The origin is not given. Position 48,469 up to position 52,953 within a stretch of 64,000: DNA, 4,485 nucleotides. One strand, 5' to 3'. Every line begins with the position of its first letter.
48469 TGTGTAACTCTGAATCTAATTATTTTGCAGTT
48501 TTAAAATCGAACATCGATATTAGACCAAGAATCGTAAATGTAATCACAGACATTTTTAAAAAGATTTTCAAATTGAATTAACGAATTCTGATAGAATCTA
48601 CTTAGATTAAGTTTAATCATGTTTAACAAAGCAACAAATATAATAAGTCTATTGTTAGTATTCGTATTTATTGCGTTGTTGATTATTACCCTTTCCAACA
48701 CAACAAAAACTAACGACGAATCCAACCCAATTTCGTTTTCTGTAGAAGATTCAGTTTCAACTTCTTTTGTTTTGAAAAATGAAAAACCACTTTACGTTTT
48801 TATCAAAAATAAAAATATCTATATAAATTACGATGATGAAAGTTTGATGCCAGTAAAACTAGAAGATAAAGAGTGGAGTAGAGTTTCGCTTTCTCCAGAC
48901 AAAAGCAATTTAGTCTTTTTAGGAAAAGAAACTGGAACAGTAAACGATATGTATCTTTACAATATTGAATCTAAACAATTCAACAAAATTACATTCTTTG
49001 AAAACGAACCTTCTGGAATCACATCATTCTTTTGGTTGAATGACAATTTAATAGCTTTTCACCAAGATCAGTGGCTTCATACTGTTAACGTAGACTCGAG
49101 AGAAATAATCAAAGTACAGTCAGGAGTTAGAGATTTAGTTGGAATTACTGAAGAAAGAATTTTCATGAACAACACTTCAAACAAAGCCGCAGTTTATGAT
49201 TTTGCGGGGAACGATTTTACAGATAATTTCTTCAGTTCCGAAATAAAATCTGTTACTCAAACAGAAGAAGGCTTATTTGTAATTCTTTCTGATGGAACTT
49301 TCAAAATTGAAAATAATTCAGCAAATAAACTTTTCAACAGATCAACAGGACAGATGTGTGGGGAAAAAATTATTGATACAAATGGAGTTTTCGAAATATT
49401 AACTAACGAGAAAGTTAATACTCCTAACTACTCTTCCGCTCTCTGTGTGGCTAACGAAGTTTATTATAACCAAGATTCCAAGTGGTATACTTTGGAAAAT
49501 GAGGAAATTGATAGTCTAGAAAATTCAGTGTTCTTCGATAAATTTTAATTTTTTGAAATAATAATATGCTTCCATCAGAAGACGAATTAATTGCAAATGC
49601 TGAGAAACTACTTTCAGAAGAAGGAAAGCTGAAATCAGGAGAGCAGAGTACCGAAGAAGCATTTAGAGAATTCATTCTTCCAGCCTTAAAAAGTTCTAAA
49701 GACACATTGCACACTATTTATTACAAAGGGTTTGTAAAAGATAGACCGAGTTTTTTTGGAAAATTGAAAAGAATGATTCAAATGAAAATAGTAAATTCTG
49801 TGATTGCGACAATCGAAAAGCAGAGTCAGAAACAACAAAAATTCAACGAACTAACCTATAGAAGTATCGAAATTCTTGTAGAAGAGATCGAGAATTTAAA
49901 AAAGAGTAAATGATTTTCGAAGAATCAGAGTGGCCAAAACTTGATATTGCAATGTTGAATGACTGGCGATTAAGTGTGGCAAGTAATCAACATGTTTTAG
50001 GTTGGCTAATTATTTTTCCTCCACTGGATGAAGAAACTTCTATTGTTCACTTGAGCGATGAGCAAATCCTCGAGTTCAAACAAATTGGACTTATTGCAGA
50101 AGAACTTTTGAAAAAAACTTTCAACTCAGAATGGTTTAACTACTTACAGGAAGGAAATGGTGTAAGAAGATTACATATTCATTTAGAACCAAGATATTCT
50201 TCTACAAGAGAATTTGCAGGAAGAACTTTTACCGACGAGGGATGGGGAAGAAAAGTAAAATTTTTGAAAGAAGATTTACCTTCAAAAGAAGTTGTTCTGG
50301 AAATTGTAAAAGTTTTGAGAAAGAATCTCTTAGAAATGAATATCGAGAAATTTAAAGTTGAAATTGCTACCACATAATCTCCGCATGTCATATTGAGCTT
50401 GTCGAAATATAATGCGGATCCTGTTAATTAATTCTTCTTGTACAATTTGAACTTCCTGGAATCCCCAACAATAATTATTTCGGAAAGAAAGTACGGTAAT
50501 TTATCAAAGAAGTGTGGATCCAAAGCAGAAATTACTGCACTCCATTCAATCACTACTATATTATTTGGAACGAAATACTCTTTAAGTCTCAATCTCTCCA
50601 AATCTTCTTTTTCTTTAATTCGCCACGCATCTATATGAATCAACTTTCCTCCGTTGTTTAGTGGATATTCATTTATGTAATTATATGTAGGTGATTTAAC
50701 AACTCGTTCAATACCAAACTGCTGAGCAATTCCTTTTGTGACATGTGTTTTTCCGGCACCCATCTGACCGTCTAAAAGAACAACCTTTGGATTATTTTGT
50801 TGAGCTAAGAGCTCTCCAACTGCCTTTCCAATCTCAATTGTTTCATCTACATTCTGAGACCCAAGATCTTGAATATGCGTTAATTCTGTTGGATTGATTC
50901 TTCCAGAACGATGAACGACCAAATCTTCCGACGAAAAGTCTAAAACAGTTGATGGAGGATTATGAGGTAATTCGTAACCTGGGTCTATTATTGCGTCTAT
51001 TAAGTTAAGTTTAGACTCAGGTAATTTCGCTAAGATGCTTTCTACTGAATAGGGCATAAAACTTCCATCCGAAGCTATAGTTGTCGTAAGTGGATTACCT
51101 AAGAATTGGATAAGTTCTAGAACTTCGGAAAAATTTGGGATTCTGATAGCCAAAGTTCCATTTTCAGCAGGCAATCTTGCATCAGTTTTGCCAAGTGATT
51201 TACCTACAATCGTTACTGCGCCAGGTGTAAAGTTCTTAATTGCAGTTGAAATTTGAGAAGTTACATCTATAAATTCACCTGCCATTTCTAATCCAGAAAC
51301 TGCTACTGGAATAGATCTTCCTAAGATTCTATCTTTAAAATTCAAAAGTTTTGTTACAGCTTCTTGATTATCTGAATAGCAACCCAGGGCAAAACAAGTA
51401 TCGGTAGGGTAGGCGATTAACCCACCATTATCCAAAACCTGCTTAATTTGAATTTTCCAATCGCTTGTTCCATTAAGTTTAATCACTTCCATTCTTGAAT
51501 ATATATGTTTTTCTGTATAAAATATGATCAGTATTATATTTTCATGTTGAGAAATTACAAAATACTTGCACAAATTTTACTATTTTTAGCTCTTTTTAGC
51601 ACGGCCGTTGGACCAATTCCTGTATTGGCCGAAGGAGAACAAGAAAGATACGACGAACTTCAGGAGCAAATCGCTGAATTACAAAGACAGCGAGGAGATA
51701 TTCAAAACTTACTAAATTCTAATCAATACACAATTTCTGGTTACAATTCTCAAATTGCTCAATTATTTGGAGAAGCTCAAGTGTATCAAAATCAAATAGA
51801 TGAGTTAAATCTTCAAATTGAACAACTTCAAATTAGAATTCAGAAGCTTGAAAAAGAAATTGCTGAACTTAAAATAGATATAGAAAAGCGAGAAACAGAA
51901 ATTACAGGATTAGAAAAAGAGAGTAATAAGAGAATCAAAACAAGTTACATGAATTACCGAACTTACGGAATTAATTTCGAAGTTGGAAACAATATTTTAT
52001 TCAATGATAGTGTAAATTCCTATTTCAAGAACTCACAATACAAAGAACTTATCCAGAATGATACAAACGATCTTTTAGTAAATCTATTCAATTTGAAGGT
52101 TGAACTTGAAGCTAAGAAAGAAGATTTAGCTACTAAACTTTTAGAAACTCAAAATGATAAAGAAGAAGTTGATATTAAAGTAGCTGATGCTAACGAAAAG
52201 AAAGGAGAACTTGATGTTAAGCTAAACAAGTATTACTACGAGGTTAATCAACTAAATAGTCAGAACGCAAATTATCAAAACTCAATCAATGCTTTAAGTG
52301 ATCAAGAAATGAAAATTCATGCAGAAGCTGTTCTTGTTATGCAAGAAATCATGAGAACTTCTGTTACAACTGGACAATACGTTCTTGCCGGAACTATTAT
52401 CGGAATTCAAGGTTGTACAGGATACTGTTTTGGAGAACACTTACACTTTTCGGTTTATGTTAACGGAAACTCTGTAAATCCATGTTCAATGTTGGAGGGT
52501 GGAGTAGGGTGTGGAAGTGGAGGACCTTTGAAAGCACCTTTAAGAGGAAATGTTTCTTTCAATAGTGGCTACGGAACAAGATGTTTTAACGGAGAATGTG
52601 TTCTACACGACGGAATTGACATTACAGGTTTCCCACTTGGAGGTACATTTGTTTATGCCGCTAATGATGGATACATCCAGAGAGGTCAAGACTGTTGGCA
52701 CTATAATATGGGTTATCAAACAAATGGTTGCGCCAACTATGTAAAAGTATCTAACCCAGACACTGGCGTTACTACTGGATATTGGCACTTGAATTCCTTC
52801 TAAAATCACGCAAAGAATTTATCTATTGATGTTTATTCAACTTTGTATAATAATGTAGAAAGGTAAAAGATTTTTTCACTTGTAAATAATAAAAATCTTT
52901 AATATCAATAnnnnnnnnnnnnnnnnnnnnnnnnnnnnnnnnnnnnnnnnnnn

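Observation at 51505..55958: An adjacent dockerin-bearing secreted protein and a membrane-anchored cohesin-like scaffold next to an M23 peptidase may form a minimal surface-assembly system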

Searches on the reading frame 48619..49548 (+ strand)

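Call 3: search_protein_families(library=pfam, proteins=[window:48619-49548:+], max_evalue=1)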
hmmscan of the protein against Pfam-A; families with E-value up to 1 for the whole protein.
window:48619-49548:+ (309 aa): 5 families
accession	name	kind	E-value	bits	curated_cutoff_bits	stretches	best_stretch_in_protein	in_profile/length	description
PF16755.11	Beta-prop_NUP159_NUP214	-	0.01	15.6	29.6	2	80-196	55-177/366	NUP159/214 beta propeller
PF24681.1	Kelch_KLHDC2_KLHL20_DRC7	-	0.027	14.2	50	1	98-135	168-205/221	KLHDC2/KLHL20/DRC7 Kelch-repeats domain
PF24807.1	WD40_CDC20-Fz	-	0.032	14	200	1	74-163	42-125/292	CDC20/Fizzy WD40 domain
PF13418.12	Kelch_4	-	0.038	14.4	21.6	1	106-124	26-44/49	Galactose oxidase, central domain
PF09125.15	COX2-transmemb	-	0.29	11.4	25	1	9-26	19-36/38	Cytochrome C oxidase subunit II, transmembrane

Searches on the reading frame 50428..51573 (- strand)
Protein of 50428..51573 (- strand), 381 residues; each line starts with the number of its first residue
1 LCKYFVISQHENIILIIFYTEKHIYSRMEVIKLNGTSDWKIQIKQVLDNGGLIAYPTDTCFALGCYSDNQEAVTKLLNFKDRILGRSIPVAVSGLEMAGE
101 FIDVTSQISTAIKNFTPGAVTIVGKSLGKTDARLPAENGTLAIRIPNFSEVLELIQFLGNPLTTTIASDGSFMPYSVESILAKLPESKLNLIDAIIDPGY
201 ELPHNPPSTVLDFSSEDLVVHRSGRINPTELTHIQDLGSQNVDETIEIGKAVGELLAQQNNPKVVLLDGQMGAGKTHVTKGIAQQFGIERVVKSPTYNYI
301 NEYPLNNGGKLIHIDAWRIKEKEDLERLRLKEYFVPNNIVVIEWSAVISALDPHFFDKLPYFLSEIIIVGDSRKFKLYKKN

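Call 3: search_protein_families(library=pfam, proteins=[window:50428-51573:-], max_evalue=1)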
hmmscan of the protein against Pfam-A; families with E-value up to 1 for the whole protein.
window:50428-51573:- (381 aa): 7 families
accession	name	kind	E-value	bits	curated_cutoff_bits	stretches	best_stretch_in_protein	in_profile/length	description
PF01300.24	Sua5_yciO_yrdC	-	2.6e-30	105.7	25.1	1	45-224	1-178/178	Telomere recombination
PF02367.23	TsaE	-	4.2e-30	104.8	26.6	1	240-351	2-108/128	Threonylcarbamoyl adenosine biosynthesis protein TsaE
PF06414.18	Zeta_toxin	-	0.00031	20.7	22.3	1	257-287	11-41/199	Zeta toxin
PF13245.12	AAA_19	-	0.019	15.5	25.1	1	258-371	7-125/134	AAA domain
PF25199.1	nSTAND_NTPase5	-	0.04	14.2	34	1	250-278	27-57/145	Novel STAND NTPase 5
PF07693.20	KAP_NTPase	-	0.041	13.6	20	1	254-326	10-68/293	KAP family P-loop domain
PF03969.22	AFG1_ATPase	-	0.23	10.8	27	1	236-299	35-98/361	AFG1-like ATPase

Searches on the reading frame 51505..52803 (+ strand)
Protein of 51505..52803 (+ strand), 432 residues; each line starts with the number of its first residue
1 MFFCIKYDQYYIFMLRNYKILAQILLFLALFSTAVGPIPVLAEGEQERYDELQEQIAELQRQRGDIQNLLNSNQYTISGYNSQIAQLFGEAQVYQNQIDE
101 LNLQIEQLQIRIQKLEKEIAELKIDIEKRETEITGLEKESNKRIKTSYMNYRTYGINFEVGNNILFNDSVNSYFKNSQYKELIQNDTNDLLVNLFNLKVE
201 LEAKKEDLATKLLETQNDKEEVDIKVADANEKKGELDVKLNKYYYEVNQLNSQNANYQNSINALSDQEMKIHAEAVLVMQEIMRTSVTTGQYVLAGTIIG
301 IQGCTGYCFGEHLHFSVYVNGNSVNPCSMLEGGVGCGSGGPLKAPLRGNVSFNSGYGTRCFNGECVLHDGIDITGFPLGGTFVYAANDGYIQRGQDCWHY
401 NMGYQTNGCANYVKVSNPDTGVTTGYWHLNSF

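Call 3: search_protein_families(library=pfam, proteins=[window:51505-52803:+], max_evalue=1)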
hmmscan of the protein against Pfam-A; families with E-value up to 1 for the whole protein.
window:51505-52803:+ (432 aa): 26 families (the best 25 are shown)
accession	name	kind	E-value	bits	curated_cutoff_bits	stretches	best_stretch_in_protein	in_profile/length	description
PF01551.29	Peptidase_M23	-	5.7e-13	49.3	28.7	2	277-326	47-96/96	Peptidase family M23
PF12329.13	TMF_DNA_bd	-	1e-05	25.9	35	1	81-139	11-69/74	TATA element modulatory factor 1 DNA binding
PF06785.16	UPF0242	-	0.00027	21.5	33.5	1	40-138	76-178/194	Uncharacterised protein family (UPF0242) N-terminus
PF24319.2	DUF7491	-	0.0005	20.7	30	1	83-142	1-60/90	Coiled-coil region of unknown function (DUF7491)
PF17675.6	APG6_N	-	0.00073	20.4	45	2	76-141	10-77/132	Apg6 coiled-coil region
PF02090.21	SPAM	-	0.0022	18.4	35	1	46-127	25-106/142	Salmonella surface presentation of antigen gene type M protein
PF25450.1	Rab11-FIP3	-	0.0062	17.3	31.9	1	100-142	51-93/125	Rab11-FIP3-like domain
PF20492.3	ERM_helical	-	0.0062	17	40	1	198-285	1-88/120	Ezrin/radixin/moesin, alpha-helical domain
PF14662.11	KASH_CCD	-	0.01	16.3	43.3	1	43-114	119-190/191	Coiled-coil region of CCDC155 or KASH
PF19220.6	Rod_CreS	-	0.012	15.2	100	1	66-141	11-86/359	Crescentin, rod domain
PF14932.11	HAUS-augmin3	-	0.016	15.2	29.4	1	27-142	11-147/260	HAUS augmin-like complex subunit 3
PF16326.10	ABC_tran_CTD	-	0.019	15.6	32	1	45-102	6-61/69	ABC transporter C-terminal domain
PF12795.12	MscS_porin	-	0.021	14.8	34.4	1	44-143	110-210/238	Mechanosensitive ion channel porin domain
PF08614.16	ATG16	-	0.033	14.8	33.7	1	48-137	75-164/200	Autophagy protein 16 (ATG16)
PF05043.19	Mga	-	0.041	14.9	21.1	1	92-139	31-78/87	Mga helix-turn-helix domain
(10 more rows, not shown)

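Call 4: search_protein_families(library=ncbifam, proteins=[window:51505-52803:+], max_evalue=1)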
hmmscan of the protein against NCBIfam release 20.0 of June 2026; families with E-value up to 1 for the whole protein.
window:51505-52803:+ (432 aa): 24 families
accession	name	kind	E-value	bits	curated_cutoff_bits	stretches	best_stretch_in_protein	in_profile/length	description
NF052530.1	Heli_ShapePgp3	exception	3.6e-10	39.4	300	1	284-330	218-264/270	peptidoglycan metallopeptidase Pgp3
TIGR02169.1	SMC_prok_A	equivalog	1.9e-07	29.2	729.4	1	45-273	673-904/1165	chromosome segregation protein SMC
NF052529.1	PG_M23_Pgp6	exception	8.5e-07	28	600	1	285-327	387-429/452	peptidoglycan metallopeptidase Pgp6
NF008652.0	PRK11649.1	equivalog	3.1e-06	26.1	341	1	283-327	363-407/439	murein DD-endopeptidase MepM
NF045487.1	ASRP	equivalog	7.3e-06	24.9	300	2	45-141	329-418/593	archaea-specific SMC-related protein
TIGR04211.1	SH3_and_anchor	equivalog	1.7e-05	24.5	65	2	46-143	65-165/198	TIGR04211 family SH3 domain-containing protein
NF053824.1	PdgNdpepShyC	equivalog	2.2e-05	23.5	700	1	282-326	345-389/429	peptidoglycan DD-endopeptidase ShyC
TIGR02168.1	SMC_prok_B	equivalog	2.3e-05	22.4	567.35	1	45-277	265-495/1181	chromosome segregation protein SMC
NF052336.1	PdgHdaseHSB100310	equivalog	5.2e-05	22.8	500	1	352-432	43-109/316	peptidoglycan hydrolase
NF002572.0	PRK02224.1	equivalog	7.8e-05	21.2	1087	1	47-266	258-433/888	DNA double-strand break repair ATPase Rad50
TIGR04523.1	Mplasa_alph_rch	subfamily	0.00013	20.1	270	1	46-139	306-399/745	helix-rich protein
TIGR00606.1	rad50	subfamily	0.0003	18.6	453.75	1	50-139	691-780/1311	DNA repair protein Rad50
NF008644.1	PRK11637.1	equivalog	0.00039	19.5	270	1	61-274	4-218/385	murein hydrolase activator EnvC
NF041035.1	Rad50_Halo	equivalog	0.00047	18.6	1000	2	47-141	258-352/883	DNA double-strand break repair ATPase Rad50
NF053825.1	PdgNdpepShyA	equivalog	0.0013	17.5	700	1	286-327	349-390/425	peptidoglycan DD-endopeptidase ShyA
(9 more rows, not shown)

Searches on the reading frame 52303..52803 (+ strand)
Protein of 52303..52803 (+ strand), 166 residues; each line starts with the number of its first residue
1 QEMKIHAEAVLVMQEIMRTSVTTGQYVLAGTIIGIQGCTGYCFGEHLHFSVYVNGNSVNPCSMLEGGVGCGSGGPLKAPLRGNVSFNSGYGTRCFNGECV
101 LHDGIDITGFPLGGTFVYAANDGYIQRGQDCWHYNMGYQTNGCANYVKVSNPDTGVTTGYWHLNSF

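Call 48: search_solved_structures(query=window:52303-52803:+, max_evalue=1, show_alignments=2)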
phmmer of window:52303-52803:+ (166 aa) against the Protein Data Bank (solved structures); distinct sequences matched with E-value up to 1: 23.
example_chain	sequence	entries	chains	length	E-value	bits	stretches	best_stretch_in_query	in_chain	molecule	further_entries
6jmx_A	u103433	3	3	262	5e-08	36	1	16-63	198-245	Peptidase M23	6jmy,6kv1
6jn7_A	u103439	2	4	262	5.8e-08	35.8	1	17-63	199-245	Peptidase M23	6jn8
4lxc_A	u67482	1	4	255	3.3e-07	33.3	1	16-136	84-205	Lysostaphin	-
5nmy_A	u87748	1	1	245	3.5e-07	33.2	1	16-136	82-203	Lysostaphin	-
6jn1_A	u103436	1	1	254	1.2e-06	31.5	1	16-63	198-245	Peptidase M23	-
6jn0_A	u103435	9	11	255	1.2e-06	31.5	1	16-63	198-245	Peptidase M23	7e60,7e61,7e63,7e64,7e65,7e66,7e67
6jmz_A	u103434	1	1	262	1.3e-06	31.4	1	16-63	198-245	Peptidase M23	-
6rk4_A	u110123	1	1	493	1.7e-06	31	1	16-136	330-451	Lysostaphin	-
2hsi_A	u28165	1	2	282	2.6e-06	30.4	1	15-62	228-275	Putative peptidase M23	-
9gy1_A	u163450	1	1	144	6.7e-06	29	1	13-64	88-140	Peptidase, M23 family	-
5j1l_A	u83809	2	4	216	8.7e-06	28.7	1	20-64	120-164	ToxR-activated gene (TagE)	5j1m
4rny_A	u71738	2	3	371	1.3e-05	28.1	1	18-64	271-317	Conserved hypothetical secreted protein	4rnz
4qp5_A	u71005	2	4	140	2.4e-05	27.3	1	16-57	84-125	Lysostaphin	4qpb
3slu_A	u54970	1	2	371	0.00012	25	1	26-63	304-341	M23 peptidase domain protein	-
6muk_A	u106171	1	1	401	0.00015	24.7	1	26-63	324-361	Peptidase M23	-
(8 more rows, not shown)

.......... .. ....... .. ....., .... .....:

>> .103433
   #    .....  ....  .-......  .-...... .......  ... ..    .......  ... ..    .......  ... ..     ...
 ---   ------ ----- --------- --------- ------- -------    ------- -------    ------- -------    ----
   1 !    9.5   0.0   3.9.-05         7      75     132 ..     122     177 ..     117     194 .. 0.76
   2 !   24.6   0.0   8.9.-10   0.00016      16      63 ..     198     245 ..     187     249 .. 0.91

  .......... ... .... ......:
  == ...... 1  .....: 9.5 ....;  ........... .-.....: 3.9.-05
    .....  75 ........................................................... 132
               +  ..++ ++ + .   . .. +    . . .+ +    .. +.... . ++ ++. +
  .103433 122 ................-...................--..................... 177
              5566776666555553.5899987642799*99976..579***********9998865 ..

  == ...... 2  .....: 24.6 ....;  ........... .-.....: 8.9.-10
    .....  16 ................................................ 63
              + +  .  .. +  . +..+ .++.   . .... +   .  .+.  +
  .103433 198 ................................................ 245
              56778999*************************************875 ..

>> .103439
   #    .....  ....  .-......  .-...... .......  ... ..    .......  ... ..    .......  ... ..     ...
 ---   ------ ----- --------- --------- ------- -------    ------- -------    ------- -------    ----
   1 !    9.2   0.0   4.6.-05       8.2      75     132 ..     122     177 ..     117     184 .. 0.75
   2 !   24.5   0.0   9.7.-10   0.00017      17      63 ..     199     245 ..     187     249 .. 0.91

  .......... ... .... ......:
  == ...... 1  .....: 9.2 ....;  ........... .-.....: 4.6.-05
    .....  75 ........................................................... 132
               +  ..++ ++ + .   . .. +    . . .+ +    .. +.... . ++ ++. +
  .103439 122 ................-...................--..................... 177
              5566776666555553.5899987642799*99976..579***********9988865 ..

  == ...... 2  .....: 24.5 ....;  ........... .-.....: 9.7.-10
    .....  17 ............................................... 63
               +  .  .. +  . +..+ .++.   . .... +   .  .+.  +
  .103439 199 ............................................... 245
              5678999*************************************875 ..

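Call 76: search_protein_families(library=pfam, proteins=[window:52321-52800:+], max_evalue=0.01)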
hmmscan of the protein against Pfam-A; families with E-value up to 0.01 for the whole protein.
seq(160 aa): 1 family
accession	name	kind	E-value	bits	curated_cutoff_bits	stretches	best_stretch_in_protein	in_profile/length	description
PF01551.29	Peptidase_M23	-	1.4e-14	54.5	28.7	1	7-54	49-96/96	Peptidase family M23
